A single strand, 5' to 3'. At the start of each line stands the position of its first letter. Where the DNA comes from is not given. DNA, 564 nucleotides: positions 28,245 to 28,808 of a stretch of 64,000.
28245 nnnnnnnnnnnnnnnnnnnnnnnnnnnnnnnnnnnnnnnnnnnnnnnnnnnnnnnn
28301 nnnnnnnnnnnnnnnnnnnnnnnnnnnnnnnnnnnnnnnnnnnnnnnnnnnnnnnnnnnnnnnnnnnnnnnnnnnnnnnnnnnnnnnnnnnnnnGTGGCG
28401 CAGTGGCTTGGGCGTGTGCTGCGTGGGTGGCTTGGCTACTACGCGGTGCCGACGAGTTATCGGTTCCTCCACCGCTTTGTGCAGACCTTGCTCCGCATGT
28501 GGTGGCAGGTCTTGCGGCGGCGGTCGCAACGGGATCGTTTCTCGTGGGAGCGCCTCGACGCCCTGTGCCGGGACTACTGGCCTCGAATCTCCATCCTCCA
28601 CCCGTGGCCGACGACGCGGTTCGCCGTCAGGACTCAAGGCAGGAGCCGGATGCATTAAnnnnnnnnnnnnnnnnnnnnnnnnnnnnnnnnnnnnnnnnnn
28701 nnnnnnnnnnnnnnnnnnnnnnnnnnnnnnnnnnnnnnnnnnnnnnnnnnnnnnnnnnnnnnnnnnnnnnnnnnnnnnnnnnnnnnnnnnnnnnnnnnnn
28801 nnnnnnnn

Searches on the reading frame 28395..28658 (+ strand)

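Call 8: search_protein_families(library=pfam, proteins=[window:28395-28658:+], max_evalue=0.001)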
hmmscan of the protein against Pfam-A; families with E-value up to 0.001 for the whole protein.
window:28395-28658:+ (87 aa): 1 family
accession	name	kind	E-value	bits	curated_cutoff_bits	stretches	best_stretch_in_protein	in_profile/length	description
PF08388.16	GIIM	-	0.00014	22.2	23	1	2-53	25-76/80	Group II intron, maturase-specific domain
